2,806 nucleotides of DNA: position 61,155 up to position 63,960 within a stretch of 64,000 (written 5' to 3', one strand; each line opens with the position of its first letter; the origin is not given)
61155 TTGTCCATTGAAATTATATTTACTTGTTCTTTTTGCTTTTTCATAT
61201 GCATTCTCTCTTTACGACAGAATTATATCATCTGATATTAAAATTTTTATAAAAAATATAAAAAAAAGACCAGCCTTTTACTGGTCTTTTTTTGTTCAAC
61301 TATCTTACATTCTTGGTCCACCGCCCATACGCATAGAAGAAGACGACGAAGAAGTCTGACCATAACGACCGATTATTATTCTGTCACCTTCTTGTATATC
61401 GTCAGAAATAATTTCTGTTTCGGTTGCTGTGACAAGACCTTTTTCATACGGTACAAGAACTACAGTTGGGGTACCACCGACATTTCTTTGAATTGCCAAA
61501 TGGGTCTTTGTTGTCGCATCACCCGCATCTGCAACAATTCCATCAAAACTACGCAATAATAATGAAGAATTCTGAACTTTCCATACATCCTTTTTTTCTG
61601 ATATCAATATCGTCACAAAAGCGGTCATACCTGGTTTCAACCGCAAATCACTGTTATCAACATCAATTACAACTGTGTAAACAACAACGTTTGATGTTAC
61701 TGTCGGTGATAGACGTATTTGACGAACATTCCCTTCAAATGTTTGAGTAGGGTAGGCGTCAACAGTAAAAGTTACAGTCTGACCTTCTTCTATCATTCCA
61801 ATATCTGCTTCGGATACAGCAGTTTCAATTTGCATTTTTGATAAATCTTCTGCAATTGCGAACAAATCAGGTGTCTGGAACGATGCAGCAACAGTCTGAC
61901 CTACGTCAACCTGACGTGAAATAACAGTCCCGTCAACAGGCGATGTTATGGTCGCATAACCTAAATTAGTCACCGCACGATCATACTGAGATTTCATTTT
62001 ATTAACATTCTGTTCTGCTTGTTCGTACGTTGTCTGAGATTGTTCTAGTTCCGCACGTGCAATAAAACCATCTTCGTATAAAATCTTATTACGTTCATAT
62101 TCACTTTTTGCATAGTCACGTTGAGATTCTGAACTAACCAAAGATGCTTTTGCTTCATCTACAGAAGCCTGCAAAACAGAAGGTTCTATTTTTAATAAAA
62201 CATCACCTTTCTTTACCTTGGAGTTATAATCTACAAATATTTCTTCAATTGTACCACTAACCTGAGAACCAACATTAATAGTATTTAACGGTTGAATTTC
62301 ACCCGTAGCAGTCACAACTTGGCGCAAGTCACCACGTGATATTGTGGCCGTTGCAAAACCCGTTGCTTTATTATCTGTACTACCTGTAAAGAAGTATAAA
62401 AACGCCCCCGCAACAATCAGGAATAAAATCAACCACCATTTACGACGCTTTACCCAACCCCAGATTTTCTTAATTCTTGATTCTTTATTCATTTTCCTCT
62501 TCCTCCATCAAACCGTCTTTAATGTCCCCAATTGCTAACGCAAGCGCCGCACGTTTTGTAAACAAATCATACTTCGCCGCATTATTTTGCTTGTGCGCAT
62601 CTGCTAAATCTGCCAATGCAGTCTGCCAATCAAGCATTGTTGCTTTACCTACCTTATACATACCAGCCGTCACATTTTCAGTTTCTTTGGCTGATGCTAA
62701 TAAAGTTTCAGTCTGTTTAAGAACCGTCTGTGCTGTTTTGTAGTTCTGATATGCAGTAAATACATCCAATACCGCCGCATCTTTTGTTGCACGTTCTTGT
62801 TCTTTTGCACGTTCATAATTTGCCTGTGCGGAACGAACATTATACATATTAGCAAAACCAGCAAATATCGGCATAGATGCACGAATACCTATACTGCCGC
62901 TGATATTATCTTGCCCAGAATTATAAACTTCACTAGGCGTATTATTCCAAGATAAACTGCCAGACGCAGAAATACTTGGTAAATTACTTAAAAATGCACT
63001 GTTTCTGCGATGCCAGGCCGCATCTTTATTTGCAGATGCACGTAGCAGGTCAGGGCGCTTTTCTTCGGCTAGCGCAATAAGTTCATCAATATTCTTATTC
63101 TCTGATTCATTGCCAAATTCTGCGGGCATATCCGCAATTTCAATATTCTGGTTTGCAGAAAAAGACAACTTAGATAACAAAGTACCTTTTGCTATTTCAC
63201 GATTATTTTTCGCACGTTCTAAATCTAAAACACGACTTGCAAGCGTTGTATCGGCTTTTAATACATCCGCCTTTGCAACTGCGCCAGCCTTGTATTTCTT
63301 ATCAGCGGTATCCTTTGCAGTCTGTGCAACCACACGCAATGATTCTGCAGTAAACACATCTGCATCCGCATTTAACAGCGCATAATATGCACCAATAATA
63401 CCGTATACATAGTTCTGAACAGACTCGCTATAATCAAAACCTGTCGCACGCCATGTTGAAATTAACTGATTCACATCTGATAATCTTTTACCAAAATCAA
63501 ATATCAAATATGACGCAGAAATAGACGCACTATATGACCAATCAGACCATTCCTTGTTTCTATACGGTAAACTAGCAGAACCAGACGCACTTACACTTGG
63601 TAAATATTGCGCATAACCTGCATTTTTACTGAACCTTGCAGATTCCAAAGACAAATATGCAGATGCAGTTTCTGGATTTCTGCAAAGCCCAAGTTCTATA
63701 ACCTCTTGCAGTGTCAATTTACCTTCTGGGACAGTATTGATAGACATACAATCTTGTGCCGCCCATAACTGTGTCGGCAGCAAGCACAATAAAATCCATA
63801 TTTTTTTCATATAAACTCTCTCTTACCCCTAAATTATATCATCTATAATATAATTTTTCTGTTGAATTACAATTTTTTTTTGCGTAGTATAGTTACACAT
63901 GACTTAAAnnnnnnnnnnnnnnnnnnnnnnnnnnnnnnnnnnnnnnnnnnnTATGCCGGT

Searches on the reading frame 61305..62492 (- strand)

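Call 26: search_protein_families(library=pfam, proteins=[window:61305-62492:-], max_evalue=0.001)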
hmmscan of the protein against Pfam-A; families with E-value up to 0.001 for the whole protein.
window:61305-62492:- (395 aa): 4 families
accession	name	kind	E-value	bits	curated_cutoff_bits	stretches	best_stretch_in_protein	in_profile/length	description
PF16576.10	HlyD_D23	-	1.4e-25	90.3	30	1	57-291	3-214/214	Barrel-sandwich domain of CusB or HlyD membrane-fusion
PF13437.12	HlyD_3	-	6.4e-17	62.7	22.2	1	181-288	1-106/106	HlyD family secretion protein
PF13533.13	Biotin_lipoyl_2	-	1.9e-06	28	29.8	1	73-103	2-32/32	Biotin-lipoyl like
PF00364.28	Biotin_lipoyl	-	7e-06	26.2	22.1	0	73-102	44-73/73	Biotin-requiring enzyme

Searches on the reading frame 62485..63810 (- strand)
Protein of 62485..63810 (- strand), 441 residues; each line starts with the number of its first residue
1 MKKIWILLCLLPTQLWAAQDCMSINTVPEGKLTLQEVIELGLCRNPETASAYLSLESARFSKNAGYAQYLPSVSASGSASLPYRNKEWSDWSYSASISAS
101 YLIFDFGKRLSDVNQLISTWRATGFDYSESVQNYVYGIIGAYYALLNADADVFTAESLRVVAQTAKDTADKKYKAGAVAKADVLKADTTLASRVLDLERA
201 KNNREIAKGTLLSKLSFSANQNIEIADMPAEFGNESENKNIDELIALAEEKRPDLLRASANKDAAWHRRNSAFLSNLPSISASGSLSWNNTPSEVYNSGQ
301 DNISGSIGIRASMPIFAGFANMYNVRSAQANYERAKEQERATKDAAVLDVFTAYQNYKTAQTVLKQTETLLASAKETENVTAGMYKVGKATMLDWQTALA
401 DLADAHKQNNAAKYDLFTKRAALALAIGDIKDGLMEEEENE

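Call 26: search_protein_families(library=pfam, proteins=[window:62485-63810:-], max_evalue=0.001)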
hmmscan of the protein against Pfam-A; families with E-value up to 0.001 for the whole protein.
window:62485-63810:- (441 aa): 1 family
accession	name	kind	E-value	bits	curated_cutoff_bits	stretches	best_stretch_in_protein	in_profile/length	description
PF02321.23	OEP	-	4.9e-56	189.9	22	2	242-428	2-187/187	Outer membrane efflux protein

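Call 44: find_encoding_contigs(protein=window:62485-63810:-, flank=10000, max_places=3)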
Protein window:62485-63810:- (441 aa): 10 contigs read that carry it; 3 places shown.
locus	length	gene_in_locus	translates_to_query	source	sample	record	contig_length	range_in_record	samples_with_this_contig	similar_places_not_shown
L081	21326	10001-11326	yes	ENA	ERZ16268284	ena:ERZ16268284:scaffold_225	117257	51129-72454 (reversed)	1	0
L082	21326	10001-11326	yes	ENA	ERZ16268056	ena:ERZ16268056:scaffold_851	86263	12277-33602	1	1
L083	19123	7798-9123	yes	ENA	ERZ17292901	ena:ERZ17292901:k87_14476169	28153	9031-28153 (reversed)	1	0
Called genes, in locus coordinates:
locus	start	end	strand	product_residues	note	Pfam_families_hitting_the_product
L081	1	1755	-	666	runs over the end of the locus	PF00133:tRNA-synt_1, PF09334:tRNA-synt_1g, PF08264:Anticodon_1 (weak), PF19303:Anticodon_3, PF01588:tRNA_bind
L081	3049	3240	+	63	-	-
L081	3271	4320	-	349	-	PF06723:MreB_Mbl, PF00022:Actin, PF00012:HSP70, PF14450:FtsA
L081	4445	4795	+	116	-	PF00825:Ribonuclease_P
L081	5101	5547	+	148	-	PF00364:Biotin_lipoyl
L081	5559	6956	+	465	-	PF00289:Biotin_carb_N, PF02786:CPSase_L_D2, PF02222:ATP-grasp, PF07478:Dala_Dala_lig_C, PF02785:Biotin_carb_C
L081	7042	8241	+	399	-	PF03797:Autotransporter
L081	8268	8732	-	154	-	PF04386:SspB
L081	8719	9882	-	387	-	PF02463:SMC_N, PF13175:AAA_15 (weak), PF13476:AAA_23, PF13304:AAA_21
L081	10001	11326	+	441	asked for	PF02321:OEP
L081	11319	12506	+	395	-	PF25917:BSH_RND, PF25973:BSH_CzcB, PF25984:BSH_YknX (weak), PF25876:HH_MFP_RND (weak), PF25893:HH_CzcB (weak), PF25940:LcnD_C (weak), PF25954:Beta-barrel_RND_2, PF25990:Beta-barrel_YknX, +1 more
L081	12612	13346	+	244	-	PF00005:ABC_tran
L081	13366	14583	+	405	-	PF12704:MacB_PCD, PF02687:FtsX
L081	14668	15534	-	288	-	PF01210:NAD_Gly3P_dh_N, PF07479:NAD_Gly3P_dh_C, PF20618:GPD_NAD_C_bact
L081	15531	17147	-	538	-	PF09976:TPR_21 (faint), PF23300:HEAT_Nup120 (faint), PF07719:TPR_2 (faint), PF13181:TPR_8 (faint), PF13428:TPR_14 (faint), PF00515:TPR_1 (faint)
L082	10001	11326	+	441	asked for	PF02321:OEP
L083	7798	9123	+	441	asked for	PF02321:OEP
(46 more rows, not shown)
